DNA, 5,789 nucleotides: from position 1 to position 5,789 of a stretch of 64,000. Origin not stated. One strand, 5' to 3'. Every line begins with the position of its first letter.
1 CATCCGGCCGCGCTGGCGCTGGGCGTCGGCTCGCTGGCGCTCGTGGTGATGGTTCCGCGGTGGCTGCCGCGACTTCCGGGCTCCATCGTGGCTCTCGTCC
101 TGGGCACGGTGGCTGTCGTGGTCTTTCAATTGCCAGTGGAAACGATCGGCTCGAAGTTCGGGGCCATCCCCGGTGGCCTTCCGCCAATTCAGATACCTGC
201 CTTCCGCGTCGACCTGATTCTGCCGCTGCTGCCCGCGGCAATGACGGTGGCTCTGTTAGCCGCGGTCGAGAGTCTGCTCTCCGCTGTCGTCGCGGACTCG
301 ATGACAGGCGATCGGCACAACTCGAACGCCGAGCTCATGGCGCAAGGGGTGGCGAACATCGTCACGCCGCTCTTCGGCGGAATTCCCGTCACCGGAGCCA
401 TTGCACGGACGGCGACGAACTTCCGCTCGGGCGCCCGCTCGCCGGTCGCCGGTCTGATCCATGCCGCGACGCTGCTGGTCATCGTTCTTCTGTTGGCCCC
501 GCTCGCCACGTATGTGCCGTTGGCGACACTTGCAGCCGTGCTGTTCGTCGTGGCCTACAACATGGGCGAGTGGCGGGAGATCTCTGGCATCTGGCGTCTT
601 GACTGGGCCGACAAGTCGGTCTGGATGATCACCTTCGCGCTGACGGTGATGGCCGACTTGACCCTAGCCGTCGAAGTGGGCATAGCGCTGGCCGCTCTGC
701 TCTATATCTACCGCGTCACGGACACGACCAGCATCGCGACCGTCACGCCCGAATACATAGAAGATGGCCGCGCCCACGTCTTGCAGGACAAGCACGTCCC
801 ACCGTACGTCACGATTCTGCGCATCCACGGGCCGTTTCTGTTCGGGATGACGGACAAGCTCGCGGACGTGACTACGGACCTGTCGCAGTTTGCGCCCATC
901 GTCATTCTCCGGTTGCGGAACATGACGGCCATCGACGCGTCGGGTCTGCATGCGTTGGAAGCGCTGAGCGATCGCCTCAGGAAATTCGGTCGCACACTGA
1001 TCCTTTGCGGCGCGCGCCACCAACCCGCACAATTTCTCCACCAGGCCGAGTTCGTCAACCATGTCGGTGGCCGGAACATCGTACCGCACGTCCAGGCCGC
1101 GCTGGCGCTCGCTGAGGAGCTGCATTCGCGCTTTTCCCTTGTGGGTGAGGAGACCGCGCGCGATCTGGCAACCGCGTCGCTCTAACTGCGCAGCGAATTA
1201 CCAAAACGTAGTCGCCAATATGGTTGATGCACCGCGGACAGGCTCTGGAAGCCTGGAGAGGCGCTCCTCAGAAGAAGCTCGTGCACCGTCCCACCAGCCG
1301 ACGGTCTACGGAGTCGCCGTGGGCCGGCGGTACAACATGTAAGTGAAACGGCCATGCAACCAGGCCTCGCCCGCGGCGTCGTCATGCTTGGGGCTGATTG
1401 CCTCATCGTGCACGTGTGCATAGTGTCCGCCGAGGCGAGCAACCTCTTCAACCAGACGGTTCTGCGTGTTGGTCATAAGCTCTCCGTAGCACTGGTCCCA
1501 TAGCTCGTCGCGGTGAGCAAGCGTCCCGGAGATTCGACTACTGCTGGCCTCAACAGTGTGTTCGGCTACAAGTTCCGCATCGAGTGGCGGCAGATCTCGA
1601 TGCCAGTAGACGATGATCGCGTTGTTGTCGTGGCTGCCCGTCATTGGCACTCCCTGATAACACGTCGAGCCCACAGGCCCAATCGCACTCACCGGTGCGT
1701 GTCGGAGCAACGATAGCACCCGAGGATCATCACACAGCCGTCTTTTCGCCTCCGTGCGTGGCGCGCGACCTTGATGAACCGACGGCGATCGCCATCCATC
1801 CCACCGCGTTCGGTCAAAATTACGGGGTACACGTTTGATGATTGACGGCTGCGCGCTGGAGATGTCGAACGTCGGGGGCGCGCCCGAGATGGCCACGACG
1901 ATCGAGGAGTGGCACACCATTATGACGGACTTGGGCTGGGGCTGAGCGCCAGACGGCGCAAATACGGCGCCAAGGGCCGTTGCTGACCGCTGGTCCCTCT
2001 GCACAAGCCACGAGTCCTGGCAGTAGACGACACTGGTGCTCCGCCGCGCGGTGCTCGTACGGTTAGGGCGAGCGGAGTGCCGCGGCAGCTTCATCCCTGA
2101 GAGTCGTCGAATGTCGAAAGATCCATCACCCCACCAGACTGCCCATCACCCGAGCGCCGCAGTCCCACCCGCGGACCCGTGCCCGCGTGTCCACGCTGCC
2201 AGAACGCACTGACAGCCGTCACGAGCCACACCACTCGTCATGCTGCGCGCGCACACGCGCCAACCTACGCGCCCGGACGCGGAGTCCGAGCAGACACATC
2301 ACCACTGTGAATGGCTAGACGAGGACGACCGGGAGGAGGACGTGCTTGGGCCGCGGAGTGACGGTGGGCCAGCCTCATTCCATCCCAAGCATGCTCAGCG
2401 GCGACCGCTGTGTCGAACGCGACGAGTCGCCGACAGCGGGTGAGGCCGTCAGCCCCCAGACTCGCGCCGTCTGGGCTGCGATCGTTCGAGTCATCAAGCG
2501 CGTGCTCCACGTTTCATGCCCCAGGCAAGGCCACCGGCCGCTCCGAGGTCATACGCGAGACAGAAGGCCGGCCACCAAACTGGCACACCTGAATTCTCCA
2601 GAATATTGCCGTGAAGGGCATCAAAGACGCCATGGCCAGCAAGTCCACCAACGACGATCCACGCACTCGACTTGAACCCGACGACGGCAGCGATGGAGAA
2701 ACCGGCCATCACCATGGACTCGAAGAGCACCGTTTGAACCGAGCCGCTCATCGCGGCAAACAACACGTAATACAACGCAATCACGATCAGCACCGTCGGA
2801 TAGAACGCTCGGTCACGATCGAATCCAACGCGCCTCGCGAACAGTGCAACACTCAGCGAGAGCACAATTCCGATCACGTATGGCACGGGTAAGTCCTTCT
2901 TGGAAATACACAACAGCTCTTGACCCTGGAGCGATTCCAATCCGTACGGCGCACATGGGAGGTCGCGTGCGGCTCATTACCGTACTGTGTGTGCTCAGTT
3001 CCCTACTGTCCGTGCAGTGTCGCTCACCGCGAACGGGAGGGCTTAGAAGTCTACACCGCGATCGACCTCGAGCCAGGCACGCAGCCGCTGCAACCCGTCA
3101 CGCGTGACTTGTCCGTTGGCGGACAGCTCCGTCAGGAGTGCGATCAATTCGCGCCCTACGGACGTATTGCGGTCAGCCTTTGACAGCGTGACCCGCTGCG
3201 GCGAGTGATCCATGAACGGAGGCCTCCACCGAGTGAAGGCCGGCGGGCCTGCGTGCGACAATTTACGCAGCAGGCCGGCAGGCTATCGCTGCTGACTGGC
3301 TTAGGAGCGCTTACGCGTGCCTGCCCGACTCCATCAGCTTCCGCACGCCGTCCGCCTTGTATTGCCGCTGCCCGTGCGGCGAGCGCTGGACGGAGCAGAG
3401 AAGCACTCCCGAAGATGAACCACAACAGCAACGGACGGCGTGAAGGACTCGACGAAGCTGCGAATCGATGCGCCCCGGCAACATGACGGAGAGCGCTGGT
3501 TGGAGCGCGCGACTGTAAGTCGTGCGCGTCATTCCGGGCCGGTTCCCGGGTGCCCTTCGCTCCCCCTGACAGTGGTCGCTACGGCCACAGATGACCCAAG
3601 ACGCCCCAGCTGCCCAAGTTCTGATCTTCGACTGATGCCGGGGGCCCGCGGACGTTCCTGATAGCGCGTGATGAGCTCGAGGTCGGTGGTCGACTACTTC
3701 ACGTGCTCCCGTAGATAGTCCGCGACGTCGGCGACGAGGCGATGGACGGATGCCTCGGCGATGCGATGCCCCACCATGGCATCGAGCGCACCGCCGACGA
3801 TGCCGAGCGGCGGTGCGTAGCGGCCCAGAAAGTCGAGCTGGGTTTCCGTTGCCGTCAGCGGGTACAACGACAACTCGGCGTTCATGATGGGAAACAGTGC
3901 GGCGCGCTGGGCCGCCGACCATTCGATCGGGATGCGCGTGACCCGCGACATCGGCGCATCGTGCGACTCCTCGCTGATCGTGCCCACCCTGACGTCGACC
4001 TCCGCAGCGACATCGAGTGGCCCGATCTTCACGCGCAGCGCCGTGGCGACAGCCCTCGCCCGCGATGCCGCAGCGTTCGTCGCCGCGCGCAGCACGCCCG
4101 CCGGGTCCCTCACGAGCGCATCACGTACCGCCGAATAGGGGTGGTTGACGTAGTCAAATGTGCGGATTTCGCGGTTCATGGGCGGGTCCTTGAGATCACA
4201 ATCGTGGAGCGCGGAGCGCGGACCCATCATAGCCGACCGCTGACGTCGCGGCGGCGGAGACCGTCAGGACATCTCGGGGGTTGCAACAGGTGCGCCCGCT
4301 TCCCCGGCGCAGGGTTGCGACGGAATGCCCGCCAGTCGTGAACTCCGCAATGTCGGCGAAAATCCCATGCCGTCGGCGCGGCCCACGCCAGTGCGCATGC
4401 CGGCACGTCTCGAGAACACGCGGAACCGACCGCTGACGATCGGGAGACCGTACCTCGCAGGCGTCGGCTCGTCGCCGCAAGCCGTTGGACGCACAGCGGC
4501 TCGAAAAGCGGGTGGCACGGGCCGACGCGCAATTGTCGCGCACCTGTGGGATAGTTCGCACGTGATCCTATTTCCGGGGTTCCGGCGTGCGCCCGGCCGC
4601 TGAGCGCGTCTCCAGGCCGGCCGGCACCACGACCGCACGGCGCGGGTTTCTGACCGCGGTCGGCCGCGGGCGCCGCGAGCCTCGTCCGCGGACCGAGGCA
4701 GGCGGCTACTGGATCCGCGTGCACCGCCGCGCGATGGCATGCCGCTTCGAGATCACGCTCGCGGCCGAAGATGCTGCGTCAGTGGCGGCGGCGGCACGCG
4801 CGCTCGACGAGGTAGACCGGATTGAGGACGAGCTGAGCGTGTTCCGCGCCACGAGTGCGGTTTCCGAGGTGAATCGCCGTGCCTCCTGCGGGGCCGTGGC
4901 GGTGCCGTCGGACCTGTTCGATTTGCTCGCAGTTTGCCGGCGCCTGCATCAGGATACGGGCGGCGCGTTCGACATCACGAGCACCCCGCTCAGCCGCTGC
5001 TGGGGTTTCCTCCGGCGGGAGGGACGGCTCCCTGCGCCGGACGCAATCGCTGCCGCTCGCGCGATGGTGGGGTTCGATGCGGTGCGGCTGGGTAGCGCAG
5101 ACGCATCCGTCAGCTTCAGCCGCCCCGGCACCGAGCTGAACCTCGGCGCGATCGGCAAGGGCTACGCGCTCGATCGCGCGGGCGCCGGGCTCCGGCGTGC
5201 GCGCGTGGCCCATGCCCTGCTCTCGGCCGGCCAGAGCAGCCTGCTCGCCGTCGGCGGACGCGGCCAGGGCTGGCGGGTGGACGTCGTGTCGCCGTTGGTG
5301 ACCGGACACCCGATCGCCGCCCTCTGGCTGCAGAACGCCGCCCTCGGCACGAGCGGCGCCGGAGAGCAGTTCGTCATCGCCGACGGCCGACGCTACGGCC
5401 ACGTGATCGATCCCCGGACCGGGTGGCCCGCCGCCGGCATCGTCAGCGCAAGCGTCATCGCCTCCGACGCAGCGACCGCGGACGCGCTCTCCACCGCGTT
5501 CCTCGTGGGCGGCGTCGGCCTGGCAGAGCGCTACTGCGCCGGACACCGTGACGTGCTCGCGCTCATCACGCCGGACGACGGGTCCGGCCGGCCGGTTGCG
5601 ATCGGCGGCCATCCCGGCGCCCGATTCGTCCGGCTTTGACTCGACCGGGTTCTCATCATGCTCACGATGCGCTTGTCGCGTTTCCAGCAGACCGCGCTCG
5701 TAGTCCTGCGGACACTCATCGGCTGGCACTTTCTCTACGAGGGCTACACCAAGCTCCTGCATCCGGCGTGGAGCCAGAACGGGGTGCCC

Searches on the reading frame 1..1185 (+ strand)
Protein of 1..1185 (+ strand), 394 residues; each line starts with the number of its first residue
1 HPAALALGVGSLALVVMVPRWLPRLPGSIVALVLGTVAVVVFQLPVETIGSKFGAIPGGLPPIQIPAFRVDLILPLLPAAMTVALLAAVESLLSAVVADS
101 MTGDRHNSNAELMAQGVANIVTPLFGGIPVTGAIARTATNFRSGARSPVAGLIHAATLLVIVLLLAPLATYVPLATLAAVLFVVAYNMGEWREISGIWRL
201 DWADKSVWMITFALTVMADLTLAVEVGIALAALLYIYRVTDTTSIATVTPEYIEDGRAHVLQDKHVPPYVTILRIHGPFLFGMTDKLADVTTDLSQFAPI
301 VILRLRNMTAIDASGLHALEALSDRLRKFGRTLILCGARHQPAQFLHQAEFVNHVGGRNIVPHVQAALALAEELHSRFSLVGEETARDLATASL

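Call 25: search_protein_families(library=pfam, proteins=[window:1-1185:+], max_evalue=0.001)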
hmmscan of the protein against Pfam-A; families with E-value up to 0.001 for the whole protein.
window:1-1185:+ (394 aa): 3 families
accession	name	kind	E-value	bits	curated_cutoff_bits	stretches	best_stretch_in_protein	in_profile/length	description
PF00916.26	Sulfate_transp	-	1.9e-51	175.5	23.2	1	2-211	162-380/380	Sulfate permease family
PF01740.26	STAS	-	2.9e-13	49.9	22.6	1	266-367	6-106/106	STAS domain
PF16983.11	MFS_MOT1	-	6.4e-07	30.1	30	1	72-187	10-110/111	Molybdate transporter of MFS superfamily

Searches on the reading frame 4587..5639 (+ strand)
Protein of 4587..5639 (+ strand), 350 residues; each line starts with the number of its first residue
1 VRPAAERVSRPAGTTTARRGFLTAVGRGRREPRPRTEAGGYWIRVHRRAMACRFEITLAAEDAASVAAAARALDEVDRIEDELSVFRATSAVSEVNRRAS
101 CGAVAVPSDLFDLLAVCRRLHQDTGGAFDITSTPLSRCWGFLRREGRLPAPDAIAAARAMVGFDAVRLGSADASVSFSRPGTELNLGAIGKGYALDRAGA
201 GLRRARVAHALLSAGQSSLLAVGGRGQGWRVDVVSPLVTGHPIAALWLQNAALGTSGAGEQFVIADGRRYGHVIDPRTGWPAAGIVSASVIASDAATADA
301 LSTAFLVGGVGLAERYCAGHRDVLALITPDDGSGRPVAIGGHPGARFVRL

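Call 25: search_protein_families(library=pfam, proteins=[window:4587-5639:+], max_evalue=0.001)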
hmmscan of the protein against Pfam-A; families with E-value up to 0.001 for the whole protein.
window:4587-5639:+ (350 aa): 1 family
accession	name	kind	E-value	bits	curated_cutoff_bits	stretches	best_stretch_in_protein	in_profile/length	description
PF02424.20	ApbE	-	9.4e-66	222.5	25.6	1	50-323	1-262/266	ApbE family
